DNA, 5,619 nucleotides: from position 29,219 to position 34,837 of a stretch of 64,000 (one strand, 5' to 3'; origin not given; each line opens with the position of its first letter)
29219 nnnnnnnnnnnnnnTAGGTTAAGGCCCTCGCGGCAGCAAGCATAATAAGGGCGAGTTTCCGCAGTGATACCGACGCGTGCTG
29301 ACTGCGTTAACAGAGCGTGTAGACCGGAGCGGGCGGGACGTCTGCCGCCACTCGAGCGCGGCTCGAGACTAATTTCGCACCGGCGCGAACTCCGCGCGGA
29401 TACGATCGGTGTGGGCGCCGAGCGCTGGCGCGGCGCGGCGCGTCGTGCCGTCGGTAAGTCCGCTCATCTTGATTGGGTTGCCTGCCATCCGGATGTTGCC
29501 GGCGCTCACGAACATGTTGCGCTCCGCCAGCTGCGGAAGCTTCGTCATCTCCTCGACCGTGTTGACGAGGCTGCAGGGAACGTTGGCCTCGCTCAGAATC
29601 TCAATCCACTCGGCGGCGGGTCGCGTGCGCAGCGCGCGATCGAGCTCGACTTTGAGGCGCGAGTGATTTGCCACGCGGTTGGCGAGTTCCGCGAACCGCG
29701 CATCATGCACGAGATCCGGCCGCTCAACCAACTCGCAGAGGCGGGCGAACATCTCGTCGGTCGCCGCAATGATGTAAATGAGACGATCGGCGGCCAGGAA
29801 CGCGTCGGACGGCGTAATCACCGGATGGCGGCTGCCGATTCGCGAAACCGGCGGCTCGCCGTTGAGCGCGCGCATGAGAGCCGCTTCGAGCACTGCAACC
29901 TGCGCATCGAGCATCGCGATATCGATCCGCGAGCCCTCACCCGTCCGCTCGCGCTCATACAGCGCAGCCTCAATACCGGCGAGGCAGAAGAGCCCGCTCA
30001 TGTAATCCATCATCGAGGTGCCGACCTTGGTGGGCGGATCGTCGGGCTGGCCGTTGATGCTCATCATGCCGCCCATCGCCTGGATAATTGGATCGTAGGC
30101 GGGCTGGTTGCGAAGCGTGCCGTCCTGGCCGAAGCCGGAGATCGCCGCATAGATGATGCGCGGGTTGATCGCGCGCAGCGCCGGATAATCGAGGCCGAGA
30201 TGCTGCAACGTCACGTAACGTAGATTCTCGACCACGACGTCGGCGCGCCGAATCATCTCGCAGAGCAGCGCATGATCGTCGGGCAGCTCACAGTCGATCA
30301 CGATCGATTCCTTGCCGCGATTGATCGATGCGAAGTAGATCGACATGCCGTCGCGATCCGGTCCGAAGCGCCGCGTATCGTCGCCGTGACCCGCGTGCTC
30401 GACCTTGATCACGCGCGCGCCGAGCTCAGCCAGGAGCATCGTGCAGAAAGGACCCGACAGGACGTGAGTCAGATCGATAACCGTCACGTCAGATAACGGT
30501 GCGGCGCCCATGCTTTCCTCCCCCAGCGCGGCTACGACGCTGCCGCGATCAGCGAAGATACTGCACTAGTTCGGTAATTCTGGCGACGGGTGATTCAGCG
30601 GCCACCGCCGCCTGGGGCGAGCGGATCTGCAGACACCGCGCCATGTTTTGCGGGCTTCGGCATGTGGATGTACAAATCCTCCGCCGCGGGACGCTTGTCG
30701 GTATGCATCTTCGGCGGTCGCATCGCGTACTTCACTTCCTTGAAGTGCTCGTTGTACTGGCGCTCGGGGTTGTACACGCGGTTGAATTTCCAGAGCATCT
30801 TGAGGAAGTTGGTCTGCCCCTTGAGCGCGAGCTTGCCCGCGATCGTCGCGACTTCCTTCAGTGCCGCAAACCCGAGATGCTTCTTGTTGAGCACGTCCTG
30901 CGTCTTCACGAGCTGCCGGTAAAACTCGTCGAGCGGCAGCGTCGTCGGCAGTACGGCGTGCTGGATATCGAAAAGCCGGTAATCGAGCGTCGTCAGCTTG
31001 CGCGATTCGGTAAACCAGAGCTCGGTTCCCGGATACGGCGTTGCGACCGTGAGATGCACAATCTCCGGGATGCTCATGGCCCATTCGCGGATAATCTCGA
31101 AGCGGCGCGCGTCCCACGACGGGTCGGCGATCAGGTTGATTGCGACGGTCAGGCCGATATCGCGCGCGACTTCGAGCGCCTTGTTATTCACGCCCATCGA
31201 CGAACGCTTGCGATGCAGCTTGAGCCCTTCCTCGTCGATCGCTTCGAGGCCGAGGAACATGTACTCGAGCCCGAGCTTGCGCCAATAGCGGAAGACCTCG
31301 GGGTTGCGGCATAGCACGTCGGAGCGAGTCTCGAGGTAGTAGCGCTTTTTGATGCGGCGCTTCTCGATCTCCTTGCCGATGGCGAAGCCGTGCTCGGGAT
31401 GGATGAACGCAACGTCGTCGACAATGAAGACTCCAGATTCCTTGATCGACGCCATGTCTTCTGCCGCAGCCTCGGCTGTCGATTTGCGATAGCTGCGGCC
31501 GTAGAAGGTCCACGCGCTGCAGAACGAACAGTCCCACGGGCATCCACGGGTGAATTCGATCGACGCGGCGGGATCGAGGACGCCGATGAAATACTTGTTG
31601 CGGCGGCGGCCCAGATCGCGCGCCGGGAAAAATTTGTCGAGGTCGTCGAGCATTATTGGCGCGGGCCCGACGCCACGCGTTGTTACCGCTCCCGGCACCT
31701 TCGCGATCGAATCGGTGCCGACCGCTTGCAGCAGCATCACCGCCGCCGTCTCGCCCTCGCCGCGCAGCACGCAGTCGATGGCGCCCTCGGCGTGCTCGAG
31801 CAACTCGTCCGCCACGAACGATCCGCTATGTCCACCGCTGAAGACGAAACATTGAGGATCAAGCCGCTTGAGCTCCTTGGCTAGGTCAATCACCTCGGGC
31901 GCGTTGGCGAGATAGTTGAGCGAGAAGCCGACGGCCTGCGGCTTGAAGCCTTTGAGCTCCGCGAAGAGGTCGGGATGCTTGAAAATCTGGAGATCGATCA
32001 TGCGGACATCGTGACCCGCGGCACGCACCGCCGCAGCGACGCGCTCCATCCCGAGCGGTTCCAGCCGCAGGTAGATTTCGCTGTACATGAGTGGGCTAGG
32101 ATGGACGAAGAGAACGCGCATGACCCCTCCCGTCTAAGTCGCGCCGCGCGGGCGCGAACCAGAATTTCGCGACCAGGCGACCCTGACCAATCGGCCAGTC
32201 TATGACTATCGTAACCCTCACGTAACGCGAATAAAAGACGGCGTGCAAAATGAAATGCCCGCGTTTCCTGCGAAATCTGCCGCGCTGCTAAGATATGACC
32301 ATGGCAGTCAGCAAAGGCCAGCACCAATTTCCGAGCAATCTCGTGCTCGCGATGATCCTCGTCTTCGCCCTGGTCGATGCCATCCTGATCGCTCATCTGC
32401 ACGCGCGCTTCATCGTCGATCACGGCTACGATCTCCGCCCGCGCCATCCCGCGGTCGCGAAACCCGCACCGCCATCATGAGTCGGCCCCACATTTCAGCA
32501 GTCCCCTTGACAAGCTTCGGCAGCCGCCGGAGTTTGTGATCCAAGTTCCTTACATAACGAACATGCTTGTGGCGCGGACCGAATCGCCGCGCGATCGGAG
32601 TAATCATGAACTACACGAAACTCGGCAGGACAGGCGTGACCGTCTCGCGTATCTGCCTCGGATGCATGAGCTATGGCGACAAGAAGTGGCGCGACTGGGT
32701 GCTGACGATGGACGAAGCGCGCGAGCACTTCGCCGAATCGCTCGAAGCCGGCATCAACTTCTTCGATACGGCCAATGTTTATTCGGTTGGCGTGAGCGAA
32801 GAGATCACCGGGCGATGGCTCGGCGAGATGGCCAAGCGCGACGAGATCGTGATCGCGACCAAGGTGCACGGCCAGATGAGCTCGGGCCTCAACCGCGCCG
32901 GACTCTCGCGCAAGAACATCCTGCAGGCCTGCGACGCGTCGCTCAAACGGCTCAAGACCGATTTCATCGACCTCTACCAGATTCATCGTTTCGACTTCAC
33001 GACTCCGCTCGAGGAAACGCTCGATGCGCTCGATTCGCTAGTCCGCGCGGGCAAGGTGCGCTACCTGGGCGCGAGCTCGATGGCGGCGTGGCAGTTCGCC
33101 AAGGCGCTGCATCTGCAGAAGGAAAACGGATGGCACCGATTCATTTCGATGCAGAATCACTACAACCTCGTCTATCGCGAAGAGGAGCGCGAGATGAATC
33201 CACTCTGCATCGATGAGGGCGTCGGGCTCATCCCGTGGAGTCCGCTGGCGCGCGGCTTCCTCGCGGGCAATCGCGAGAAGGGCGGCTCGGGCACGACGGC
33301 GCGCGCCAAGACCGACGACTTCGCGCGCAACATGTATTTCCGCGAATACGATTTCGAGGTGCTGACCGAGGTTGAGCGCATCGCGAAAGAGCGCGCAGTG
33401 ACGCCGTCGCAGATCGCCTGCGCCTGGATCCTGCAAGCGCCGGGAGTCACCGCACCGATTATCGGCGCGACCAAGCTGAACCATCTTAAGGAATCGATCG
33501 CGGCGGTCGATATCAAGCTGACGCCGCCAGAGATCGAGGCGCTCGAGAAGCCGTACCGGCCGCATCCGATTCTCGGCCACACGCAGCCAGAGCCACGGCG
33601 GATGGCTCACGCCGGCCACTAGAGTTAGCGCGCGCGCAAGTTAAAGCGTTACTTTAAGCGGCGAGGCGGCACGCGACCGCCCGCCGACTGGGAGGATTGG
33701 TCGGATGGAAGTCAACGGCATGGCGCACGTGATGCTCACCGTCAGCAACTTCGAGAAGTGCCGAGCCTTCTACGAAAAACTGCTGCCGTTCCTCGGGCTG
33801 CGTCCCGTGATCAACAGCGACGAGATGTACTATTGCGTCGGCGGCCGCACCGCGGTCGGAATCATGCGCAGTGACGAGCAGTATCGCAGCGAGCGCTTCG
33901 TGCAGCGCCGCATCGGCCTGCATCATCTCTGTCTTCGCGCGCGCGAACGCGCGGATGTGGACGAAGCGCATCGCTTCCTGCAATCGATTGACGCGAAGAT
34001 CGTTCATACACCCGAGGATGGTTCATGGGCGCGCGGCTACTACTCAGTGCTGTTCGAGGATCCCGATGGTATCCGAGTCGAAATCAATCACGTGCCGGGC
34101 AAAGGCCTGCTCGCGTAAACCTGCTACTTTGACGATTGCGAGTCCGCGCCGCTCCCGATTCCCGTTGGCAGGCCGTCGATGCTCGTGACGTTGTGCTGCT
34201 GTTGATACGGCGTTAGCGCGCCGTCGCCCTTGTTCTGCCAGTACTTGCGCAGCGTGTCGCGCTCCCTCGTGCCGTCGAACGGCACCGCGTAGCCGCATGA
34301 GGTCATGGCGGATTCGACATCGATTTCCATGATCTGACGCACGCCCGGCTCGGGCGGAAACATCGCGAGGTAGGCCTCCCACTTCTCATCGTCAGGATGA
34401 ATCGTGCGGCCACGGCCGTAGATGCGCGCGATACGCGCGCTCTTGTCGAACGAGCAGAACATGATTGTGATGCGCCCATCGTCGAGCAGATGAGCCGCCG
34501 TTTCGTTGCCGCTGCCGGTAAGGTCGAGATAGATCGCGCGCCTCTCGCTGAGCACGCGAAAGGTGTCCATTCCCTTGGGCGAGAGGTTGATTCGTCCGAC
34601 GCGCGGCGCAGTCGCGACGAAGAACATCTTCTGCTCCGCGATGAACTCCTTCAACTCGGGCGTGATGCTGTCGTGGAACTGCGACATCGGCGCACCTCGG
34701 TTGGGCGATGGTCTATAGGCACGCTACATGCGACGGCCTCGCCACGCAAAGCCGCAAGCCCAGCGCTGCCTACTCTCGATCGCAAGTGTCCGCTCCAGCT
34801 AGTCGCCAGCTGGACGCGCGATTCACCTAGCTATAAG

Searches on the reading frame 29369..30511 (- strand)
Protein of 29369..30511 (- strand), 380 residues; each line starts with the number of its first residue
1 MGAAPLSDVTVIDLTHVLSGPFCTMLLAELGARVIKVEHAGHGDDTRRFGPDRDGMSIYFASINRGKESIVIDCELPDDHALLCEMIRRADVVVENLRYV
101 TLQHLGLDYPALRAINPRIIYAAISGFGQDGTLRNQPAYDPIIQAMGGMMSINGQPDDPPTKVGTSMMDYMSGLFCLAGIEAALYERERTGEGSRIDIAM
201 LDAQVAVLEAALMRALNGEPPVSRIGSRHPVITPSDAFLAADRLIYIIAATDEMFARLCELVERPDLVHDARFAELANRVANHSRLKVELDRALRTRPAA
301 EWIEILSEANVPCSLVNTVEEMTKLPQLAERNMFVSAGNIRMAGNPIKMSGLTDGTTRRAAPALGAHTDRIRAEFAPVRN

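Call 45: search_protein_families(library=pfam, proteins=[window:29369-30511:-], max_evalue=1e-8)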
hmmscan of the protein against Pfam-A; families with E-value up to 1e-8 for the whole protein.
window:29369-30511:- (380 aa): 1 family
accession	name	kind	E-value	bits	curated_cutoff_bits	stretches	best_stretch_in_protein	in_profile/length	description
PF02515.22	CoA_transf_3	-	2.3e-124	415.7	23.3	1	6-368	1-366/366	CoA-transferase family III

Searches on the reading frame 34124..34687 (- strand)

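Call 45: search_protein_families(library=pfam, proteins=[window:34124-34687:-], max_evalue=1e-8)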
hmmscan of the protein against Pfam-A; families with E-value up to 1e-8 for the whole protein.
window:34124-34687:- (187 aa): 1 family
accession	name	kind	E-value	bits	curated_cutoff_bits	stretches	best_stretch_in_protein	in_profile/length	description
PF01243.27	PNPOx_N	-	1.3e-13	51.8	28.1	1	8-127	1-116/120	Pyridoxamine 5'-phosphate oxidase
